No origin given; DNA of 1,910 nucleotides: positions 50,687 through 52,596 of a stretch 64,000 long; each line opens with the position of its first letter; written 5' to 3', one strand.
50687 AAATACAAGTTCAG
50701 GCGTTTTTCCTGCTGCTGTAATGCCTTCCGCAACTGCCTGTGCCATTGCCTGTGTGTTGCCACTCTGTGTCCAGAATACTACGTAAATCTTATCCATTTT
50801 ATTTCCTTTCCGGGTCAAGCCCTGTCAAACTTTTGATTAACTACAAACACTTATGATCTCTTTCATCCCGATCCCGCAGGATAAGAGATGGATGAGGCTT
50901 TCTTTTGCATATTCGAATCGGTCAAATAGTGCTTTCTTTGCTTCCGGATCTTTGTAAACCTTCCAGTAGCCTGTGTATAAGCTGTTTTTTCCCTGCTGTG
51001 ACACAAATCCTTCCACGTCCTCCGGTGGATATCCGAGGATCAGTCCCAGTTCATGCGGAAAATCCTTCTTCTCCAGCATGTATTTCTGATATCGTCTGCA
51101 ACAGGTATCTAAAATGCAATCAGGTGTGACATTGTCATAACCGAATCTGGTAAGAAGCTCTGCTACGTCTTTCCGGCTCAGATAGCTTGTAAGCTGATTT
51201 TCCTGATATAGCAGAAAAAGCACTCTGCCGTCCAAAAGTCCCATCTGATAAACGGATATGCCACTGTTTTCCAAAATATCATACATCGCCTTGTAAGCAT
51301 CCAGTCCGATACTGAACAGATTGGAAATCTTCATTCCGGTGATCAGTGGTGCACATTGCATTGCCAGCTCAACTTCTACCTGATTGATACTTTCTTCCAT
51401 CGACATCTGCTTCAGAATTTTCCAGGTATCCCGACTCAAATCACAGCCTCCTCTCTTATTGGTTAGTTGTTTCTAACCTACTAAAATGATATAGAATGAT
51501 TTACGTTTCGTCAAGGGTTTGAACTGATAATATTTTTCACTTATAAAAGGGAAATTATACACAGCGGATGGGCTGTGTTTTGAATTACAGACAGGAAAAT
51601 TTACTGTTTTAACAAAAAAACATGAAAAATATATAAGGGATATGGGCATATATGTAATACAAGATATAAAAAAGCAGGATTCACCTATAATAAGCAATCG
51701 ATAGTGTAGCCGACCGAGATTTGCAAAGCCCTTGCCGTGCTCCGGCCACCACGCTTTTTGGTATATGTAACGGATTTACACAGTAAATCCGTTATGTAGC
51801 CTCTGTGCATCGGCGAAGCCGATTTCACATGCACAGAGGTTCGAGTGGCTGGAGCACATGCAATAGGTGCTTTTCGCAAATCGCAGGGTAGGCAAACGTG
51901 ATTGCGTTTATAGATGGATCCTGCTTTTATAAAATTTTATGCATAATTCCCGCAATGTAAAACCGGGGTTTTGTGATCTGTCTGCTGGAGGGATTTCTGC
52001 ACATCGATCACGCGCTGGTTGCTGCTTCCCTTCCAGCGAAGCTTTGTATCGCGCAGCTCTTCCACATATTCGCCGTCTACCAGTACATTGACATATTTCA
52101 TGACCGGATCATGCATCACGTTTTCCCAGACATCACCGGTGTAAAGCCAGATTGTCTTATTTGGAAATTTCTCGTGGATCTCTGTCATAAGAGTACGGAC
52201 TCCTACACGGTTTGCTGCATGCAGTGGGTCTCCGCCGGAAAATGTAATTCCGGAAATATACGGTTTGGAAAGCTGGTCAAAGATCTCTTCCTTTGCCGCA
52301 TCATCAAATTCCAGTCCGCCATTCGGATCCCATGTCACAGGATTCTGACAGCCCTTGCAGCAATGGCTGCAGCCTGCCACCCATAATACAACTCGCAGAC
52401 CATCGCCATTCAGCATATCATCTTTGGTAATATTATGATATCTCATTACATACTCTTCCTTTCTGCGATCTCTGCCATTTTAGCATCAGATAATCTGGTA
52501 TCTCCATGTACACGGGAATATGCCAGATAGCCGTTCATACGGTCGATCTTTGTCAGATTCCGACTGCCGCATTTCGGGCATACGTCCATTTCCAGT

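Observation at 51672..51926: Third, longest copy of the palindromic repeat element, with nested internal hairpins, between nrdG and the DUF3793/flavodoxin operon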

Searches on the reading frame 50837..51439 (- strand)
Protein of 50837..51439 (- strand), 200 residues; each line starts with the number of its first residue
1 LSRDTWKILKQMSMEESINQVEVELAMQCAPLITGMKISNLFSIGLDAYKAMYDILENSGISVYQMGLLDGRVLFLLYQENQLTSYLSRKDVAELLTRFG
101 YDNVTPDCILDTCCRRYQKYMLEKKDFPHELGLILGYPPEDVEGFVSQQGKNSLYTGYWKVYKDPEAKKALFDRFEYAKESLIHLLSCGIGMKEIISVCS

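Call 31: search_protein_families(library=pfam, proteins=[window:50837-51439:-])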
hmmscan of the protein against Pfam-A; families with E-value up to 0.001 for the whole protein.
window:50837-51439:- (200 aa): 1 family
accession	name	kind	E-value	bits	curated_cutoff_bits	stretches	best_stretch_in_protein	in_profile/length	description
PF12672.12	DUF3793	-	5.6e-52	176.5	25.1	1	25-195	1-166/167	Protein of unknown function (DUF3793)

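Call 41: find_homologous_proteins(query=window:50837-51439:-, max_evalue=1e-20)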
Query window:50837-51439:- (200 aa): 289 proteins with E <= 1e-20 among 482 candidates; the best 120 are listed.
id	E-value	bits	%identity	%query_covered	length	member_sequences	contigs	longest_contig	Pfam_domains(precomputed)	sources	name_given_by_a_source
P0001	5.2e-125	432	98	100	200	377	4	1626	PF12672.13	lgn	-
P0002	2.4e-121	421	100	94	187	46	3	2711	PF12672.13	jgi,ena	jgi:hypothetical protein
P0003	4.3e-101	354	80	99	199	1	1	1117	PF12672.13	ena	-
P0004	2.2e-89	316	75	100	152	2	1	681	PF12672.13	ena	-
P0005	2.5e-66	241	100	56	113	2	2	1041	PF12672.13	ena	-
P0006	1.0e-62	229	98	55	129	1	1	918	PF12672.13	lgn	-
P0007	3.8e-58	214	48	100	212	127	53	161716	PF12672.13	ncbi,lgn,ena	-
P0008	1.1e-57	213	52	100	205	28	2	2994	PF12672.13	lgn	-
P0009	5.4e-57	211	48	100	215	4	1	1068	PF12672.13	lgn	-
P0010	1.1e-56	210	51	100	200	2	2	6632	PF12672.13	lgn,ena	-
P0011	1.2e-56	209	50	100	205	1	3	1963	PF12672.13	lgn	-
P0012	1.7e-56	209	49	100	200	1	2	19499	PF12672.13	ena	-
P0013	1.8e-56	209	49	100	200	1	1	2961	PF12672.13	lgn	-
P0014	2.7e-56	208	50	100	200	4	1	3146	PF12672.13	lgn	-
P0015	3.2e-56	208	51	100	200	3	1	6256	PF12672.13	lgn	-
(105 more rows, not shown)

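Call 42: find_encoding_contigs(protein=P0003, flank=3000, max_places=4)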
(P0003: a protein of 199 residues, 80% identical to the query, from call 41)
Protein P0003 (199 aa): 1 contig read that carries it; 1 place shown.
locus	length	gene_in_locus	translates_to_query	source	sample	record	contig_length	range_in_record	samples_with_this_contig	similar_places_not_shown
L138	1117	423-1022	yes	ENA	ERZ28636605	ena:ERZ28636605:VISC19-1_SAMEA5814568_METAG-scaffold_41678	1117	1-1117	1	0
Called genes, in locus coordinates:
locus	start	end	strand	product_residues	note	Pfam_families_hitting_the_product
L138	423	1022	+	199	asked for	PF12672:DUF3793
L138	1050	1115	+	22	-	?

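Call 43: find_encoding_contigs(protein=P0004, flank=3000, max_places=4)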
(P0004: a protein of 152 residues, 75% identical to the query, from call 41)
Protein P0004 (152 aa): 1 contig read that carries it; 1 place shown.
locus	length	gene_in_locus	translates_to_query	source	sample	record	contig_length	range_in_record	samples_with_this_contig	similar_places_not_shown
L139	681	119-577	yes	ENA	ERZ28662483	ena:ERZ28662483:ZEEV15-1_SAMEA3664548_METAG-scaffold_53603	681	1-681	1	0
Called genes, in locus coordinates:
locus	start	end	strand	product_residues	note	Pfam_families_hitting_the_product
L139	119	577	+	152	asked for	PF12672:DUF3793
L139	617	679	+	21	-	?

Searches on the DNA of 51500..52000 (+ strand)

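Call 12: search_rna_families(source=window, start=51500, end=52000, threshold=evalue, max_evalue=10)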
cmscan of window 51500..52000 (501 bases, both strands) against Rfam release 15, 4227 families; matches with E-value up to 10: 3.
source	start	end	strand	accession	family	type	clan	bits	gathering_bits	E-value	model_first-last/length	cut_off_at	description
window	51512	51621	-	RF02579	tsr26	Gene; sRNA;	-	23.8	141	0.22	1-122/122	no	S. aureus tsr26 small RNA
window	51785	51852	+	RF00794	mir-42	Gene; miRNA;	CL00088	14.2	70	4.3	1-102/102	no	mir-42 microRNA precursor family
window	51707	51737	+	RF02477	GlsR9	Gene; snRNA; snoRNA; CD-box;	-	13.3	95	7.1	1-79/79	no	Small nucleolar RNA GlsR9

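Call 49: search_dna_similar(query=window:51660-51940:+, collection=phages, mode=distant, max_evalue=0.001)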
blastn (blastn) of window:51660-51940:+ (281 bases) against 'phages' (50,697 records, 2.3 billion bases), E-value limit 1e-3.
No match.

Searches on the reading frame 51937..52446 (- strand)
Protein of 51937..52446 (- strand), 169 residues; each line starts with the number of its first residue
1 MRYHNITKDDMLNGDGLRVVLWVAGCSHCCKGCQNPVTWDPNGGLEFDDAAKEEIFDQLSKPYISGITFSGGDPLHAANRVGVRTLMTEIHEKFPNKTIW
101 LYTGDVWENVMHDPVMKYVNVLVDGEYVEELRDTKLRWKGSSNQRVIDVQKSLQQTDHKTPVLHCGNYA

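Call 65: search_protein_families(library=pfam, proteins=[window:51937-52446:-], max_evalue=0.00001)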
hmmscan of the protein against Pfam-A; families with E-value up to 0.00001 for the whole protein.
window:51937-52446:- (169 aa): 1 family
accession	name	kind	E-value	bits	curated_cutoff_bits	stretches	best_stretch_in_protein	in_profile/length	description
PF13353.11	Fer4_12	-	1.5e-46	158.6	22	1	12-147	1-137/137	4Fe-4S single cluster domain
